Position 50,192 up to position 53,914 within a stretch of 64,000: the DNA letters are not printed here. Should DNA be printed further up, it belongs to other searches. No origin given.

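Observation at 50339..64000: Second giant-protein locus: an operon of >=1495-aa, 3040-aa and 184-aa genes on the minus strand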

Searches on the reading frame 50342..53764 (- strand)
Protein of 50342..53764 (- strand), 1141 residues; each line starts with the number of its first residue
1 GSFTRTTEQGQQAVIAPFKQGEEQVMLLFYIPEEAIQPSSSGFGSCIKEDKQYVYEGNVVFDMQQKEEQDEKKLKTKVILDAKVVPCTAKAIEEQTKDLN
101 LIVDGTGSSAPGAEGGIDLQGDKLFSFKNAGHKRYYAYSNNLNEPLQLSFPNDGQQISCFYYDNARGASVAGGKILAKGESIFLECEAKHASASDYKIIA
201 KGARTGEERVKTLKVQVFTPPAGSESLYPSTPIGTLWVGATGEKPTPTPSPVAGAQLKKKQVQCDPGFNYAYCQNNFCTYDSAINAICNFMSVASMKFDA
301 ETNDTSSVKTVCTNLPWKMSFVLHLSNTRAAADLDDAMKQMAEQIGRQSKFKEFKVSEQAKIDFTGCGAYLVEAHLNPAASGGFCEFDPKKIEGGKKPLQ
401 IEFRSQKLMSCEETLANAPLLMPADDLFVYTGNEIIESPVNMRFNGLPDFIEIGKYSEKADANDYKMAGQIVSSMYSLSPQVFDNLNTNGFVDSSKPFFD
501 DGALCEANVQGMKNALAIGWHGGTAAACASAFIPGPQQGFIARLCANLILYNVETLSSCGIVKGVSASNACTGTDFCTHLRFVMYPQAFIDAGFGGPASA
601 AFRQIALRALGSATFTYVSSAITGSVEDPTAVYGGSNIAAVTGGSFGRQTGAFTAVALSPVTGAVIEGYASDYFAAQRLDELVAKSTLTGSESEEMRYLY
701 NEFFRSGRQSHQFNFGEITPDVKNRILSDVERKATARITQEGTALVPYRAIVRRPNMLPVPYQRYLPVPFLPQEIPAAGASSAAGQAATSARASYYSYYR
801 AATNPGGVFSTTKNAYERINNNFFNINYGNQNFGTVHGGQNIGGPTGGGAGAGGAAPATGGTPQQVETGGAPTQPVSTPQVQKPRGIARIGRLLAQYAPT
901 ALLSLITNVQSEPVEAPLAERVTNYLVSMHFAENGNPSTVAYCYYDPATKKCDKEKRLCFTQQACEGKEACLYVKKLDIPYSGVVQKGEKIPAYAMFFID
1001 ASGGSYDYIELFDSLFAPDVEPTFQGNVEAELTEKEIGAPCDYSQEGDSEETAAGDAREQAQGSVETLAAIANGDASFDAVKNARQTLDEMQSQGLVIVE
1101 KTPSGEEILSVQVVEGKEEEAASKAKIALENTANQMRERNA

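Call 31: find_homologous_proteins(query=window:50342-53764:-, max_evalue=0.001)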
Query window:50342-53764:- (1141 aa): 2 proteins with E <= 0.001 among 8000 candidates.
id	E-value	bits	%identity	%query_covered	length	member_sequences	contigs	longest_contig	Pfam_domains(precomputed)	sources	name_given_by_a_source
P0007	1.3e-141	492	33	91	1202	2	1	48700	-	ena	-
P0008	7.1e-59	218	61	14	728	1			-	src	-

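Call 32: find_encoding_contigs(protein=P0007, flank=10000, max_places=4)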
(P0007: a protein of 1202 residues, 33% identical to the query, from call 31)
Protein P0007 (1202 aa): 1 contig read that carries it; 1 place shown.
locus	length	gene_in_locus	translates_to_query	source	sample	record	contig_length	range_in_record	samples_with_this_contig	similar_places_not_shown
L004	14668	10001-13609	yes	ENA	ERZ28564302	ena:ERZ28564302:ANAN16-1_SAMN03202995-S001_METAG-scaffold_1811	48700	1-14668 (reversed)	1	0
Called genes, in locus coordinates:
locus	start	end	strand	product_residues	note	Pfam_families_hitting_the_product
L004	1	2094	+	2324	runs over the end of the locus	PF11974:bMG3 (faint), PF24025:Ig_DR_A0283-like (faint), PF02369:Big_1 (faint), PF17789:MG4 (faint), PF24107:DUF7382 (faint), PF13620:CarboxypepD_reg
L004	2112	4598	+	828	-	PF01551:Peptidase_M23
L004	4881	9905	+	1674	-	-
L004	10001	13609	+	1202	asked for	-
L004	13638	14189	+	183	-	-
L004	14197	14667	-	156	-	?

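Call 33: find_encoding_contigs(protein=P0008, flank=10000, max_places=4)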
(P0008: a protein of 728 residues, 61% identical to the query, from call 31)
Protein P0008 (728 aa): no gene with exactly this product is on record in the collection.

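Call 64: search_protein_representatives(protein=window:50342-53764:-)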
Query: 1141 residues. Proteins with E-value up to 0.001 (for the whole library): 11; up to 1e-10: 9; up to 1e-30: 5. The best 11 are listed.
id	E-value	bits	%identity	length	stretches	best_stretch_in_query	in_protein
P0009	1.1e-262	891.3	53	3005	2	1-654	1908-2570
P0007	4.3e-142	491.9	38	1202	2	3-666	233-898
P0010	1.3e-74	268.5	39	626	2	409-702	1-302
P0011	9.0e-37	143.2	27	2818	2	40-639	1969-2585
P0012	7.6e-31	123.6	28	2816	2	42-657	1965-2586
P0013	6.7e-29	117.1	28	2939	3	240-611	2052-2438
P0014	4.2e-25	104.6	33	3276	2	243-441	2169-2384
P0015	3.9e-21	91.4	28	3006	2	153-673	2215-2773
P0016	1.7e-12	62.8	26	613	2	904-1097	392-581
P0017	1.0e-08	50.3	26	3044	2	42-597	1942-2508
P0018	1.8e-07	46.2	29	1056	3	126-239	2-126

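Call 66: predict_structure(alignment_id=A1)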
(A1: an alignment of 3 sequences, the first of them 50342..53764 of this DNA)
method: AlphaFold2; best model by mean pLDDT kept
length: 1141 residues; sequences in the alignment: 3
mean_pLDDT: 30.9   pTM: 0.24
mean pLDDT of the five models: 30.9, 29.6, 28.2, 27.9, 25.3
residues with pLDDT >= 90: 3; 70-90: 57; 50-70: 26; < 50: 1055
segments of 3 or more residues with pLDDT < 50: 1-338, 340-342, 344-1057
pLDDT, mean of each block of 10 residues (from residue 1): 24 27 28 28 25 26 29 28 28 30 27 25 23 25 26 26 26 27 28 28 24 24 27 23 23 25 25 26 38 36 32 33 33 44 45 39 32 39 31 28 21 22 22 22 23 26 33 30 28 26 31 28 26 27 32 28 23 23 27 30 32 29 24 22 23 21 24 31 31 29 27 30 36 27 22 21 21 22 26 24 24 23 23 25 27 23 22 22 24 27 27 24 28 30 36 37 34 31 25 26 25 25 21 24 26 42 68 70 85 87 75 79 77 68 55
secondary structure, 60 per line:
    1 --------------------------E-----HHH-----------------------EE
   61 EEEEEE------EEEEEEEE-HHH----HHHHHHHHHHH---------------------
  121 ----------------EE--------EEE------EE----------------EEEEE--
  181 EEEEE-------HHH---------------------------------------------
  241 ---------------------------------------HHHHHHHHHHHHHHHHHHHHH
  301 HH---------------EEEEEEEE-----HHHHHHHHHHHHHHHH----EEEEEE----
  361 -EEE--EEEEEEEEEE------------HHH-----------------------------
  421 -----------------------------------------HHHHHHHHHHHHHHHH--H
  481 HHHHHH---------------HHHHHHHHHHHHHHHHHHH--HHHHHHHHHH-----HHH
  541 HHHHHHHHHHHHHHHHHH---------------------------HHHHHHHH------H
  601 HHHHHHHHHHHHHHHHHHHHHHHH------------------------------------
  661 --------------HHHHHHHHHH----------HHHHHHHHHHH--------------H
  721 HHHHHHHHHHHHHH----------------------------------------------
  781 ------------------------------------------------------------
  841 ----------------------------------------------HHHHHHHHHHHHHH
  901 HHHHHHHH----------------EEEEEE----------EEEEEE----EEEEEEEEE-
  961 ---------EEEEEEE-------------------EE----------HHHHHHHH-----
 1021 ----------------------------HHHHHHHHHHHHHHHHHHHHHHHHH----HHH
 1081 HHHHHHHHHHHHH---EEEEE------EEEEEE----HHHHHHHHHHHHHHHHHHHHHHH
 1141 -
elements in order (helices of 4 or more, strands of 3 or more residues): E59-66 E73-80 H89-99 E147-149 E174-178 E181-185 H280-302 E318-325 H331-346 E351-356 E362-364 E367-376 H462-477 H480-486 H502-520 H523-532 H538-558 H586-593 H600-624 H675-684 H695-705 H720-734 H887-908 E925-930 E941-946 E951-959 E970-976 H1008-1015 H1049-1073 H1078-1093 E1097-1101 E1108-1113 H1118-1140

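Call 69: find_homologous_proteins(query=A3, max_evalue=0.001)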
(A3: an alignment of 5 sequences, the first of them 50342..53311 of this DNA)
Query A3 (5 sequences) (990 aa, profile of the alignment): 2 proteins with E <= 0.001 among 8000 candidates.
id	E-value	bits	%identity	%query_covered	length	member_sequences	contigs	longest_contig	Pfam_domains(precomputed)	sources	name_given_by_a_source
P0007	0.0e+0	1211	33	88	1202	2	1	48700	-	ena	-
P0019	4.1e-251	854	39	57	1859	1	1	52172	-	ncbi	-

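Call 72: search_solved_structures(query=A4, max_evalue=1)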
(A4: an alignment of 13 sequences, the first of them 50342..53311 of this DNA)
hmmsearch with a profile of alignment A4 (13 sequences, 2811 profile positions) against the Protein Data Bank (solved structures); distinct sequences matched with E-value up to 1: 57.
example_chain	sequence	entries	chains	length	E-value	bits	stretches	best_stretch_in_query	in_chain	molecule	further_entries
9cck_A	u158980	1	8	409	4.1e-10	40.3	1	590-691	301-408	Copper-containing nitrite reductase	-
9c7v_B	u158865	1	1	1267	1.4e-09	38.5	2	40-189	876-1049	BOS complex subunit NOMO2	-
3c75_A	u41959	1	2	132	8.5e-08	32.6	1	589-691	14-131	Amicyanin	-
1id2_A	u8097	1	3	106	4.8e-07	30.1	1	614-691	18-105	AMICYANIN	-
6fwv_A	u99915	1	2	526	1.6e-06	28.3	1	36-257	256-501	Collagen Adhesion protein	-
1sf3_A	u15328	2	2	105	2.6e-06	27.6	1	610-691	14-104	Amicyanin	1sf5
5fc9_A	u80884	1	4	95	2.7e-06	27.6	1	625-691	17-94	Blue (Type 1) copper domain protein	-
2qdv_A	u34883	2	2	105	3e-06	27.4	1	610-691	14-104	Amicyanin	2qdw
1sfd_A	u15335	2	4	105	3.4e-06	27.3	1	610-691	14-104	Amicyanin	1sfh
2idt_A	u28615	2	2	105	4.7e-06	26.8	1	610-691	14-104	Amicyanin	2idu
3rym_A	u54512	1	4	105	5e-06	26.7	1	610-691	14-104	Amicyanin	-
2gb2_A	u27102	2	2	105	5.6e-06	26.5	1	610-691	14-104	Amicyanin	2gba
1aac_A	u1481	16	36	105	6.1e-06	26.4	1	610-691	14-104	AMICYANIN | PROTEIN (AMICYANIN)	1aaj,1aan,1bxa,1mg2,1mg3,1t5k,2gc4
1mda_A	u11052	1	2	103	6.7e-06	26.3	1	610-691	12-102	AMICYANIN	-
3ie9_A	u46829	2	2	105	6.8e-06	26.3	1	610-691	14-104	Amicyanin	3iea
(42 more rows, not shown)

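Call 81: search_protein_families(library=pfam, alignment_id=A4, max_evalue=0.01)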
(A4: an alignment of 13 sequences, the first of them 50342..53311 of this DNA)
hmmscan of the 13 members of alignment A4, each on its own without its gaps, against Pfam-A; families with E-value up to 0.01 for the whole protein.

A. member 1, window:50342-53311:- (990 aa): 0 families

B. families by the number of members that match (of 13 scanned): 15 families
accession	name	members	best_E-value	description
PF13620.12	CarboxypepD_reg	7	4.2e-31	Carboxypeptidase regulatory-like domain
PF13715.12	CarbopepD_reg_2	6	8.8e-06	CarboxypepD_reg-like domain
PF02369.22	Big_1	5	1.4e-08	Bacterial Ig-like domain (group 1)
PF17802.7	SpaA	5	5.5e-06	Prealbumin-like fold domain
PF24025.1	Ig_DR_A0283-like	3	2.6e-06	DR_A0283-like, Ig-like domain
PF08308.17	PEGA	3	7.1e-05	PEGA domain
PF13473.12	Cupredoxin_1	2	5.9e-09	Cupredoxin-like domain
PF24107.1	DUF7382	2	1.8e-07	Domain of unknown function (DUF7382)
PF17210.9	SdrD_B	2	7.8e-05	SdrD B-like domain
PF09134.16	Invasin_D3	2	0.00025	Invasin, domain 3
PF22544.2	HYDIN_VesB_CFA65-like_Ig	2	0.0007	HYDIN/CFA65/VesB-like, Ig-like domain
PF11974.14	bMG3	2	0.0029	Bacterial alpha-2-macroglobulin MG3 domain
PF22076.2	Cep192_D6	1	0.0013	Cep192 domain 6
PF17789.7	MG4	1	0.0017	Macroglobulin domain MG4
PF06280.18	fn3_5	1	0.0082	Fn3-like domain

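Call 86: predict_structure(alignment_id=A4)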
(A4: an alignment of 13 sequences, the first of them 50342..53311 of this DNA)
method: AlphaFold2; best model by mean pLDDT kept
length: 990 residues; sequences in the alignment: 13
mean_pLDDT: 54.4   pTM: 0.49
mean pLDDT of the five models: 54.4, 46.8, 46.4, 45.4, 45.4
residues with pLDDT >= 90: 8; 70-90: 344; 50-70: 187; < 50: 451
segments of 3 or more residues with pLDDT < 50: 83-111, 287-304, 346-523, 555-561, 581-762, 784-789, 832-838, 891-905
pLDDT, mean of each block of 10 residues (from residue 1): 68 70 75 78 81 81 79 73 42 30 34 58 74 83 85 77 76 75 76 82 73 75 79 68 73 83 82 80 53 30 57 86 69 77 56 44 35 28 34 43 42 36 44 42 37 29 25 26 22 23 25 29 55 67 69 48 57 58 42 26 25 21 20 22 25 22 24 23 20 22 26 25 22 23 25 32 58 77 50 64 62 70 76 46 82 75 80 81 55 34 52 76 72 86 91 81 81 74 58
secondary structure, 60 per line:
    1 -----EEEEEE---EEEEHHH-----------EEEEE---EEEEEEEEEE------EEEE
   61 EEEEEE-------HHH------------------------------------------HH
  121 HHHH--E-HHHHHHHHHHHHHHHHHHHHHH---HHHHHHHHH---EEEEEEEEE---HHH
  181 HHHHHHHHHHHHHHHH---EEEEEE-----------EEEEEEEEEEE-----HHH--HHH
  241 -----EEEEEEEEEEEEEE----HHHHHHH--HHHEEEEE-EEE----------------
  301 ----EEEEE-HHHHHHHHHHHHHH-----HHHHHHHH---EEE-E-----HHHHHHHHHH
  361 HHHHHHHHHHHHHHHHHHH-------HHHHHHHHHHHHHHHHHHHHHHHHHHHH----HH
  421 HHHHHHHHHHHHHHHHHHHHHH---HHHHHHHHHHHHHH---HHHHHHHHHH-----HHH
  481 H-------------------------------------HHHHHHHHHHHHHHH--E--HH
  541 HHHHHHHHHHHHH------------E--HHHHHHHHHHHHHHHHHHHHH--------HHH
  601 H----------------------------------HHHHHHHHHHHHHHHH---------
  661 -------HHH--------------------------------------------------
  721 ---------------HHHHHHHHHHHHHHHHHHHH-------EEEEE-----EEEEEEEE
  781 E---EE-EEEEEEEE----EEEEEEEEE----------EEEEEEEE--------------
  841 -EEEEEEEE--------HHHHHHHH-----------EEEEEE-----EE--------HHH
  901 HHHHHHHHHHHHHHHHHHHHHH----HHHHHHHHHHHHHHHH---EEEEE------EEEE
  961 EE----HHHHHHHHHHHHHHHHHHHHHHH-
elements in order (helices of 4 or more, strands of 3 or more residues): E6-11 E15-18 E33-37 E41-50 E57-66 H119-124 H129-150 H154-162 E166-174 H178-196 E200-205 E217-227 E246-259 H264-270 E276-280 E282-284 E305-309 H311-324 H330-337 E341-343 H351-379 H387-414 H419-442 H446-459 H463-472 H478-481 H519-533 H539-553 H569-589 H598-601 H636-651 H736-755 E763-767 E773-781 E788-795 E800-808 E819-826 E842-849 H858-865 E877-882 H898-922 H927-942 E946-950 E957-962 H967-989

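Call 88: fold_search(model_id=the predicted structure, library=pdb)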
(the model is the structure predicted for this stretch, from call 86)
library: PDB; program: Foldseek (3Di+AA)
matches with E <= 10: 175; with E <= 0.001: 0
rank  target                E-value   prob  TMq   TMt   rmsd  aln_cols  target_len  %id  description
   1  5x80_A                3.2e-01  0.38  0.05  0.24  13.3       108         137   11  CRYSTAL STRUCTURE OF MYCOBACTERIUM TUBERCULOSIS MARR FAMILY PROTEIN RV2887 COMPLEX WITH SALICYLIC ACID (released 2017-08-09)
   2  5x80_B                3.5e-01  0.33  0.05  0.22  13.5       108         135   10  CRYSTAL STRUCTURE OF MYCOBACTERIUM TUBERCULOSIS MARR FAMILY PROTEIN RV2887 COMPLEX WITH SALICYLIC ACID (released 2017-08-09)
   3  6c2s_A                4.4e-01  0.28  0.05  0.22  13.8       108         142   14  Transcriptional repressor, CouR, bound to a 23-mer DNA duplex (released 2018-05-30)
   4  5yi3_B                4.6e-01  0.38  0.05  0.23   8.2        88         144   17  Structure of Lactococcus lactis ZitR, C30S mutant in complex with DNA (released 2017-12-06)
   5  5yhx_M                4.6e-01  0.35  0.05  0.23   8.7        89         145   17  Structure of Lactococcus lactis ZitR, wild type (released 2017-12-06)
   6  2yr2_A                4.9e-01  0.33  0.05  0.22  11.9       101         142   14  Crystal Structure of the Hypothetical regulator from Sulfolobus tokodaii (released 2007-10-02)
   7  7dvt                  5.1e-01  0.60  0.04  0.20   7.5        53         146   15  Crystal structure of heme sensor protein PefR in complex with heme and carbon monoxide (released 2021-09-29)
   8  5yhy                  5.1e-01  0.41  0.05  0.23   7.8        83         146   17  Structure of Lactococcus lactis ZitR, C30S mutant (released 2017-12-06)
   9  5vi8_F                5.1e-01  0.06  0.05  0.12  24.7       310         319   14  Structure of a mycobacterium smegmatis transcription initiation complex with an upstream-fork promoter fragment (released 2017-04-26)
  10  3k0l_A                5.4e-01  0.41  0.05  0.26   7.8        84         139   19  Crystal Structure of Putative MarR Family Transcriptional Regulator from Acinetobacter sp. ADP (released 2009-10-13)
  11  1lnw_H                5.7e-01  0.28  0.05  0.23  12.6       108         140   13  CRYSTAL STRUCTURE OF THE MEXR REPRESSOR OF THE MEXAB-OPRM MULTIDRUG EFFLUX OPERON OF PSEUDOMONAS AERUGINOSA (released 2002-09-11)
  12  4rgx_A                6.0e-01  0.41  0.06  0.27   8.0        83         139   17  Crystal Structure of Putative MarR Family Transcriptional Regulator HcaR from Acinetobacter sp. ADP complexed with 3,4 (released 2015-03-04)
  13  4rgr_A                6.0e-01  0.35  0.06  0.26   9.7        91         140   16  Crystal Structure of Putative MarR Family Transcriptional Regulator HcaR from Acinetobacter sp. ADP (released 2015-03-04)
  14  5cyv_B                6.0e-01  0.15  0.05  0.20  13.2       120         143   13  Crystal structure of CouR from Rhodococcus jostii RHA1 bound to p-coumaroyl-CoA (released 2015-08-12)
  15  5yhx_A                6.3e-01  0.35  0.05  0.23   8.3        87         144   18  Structure of Lactococcus lactis ZitR, wild type (released 2017-12-06)
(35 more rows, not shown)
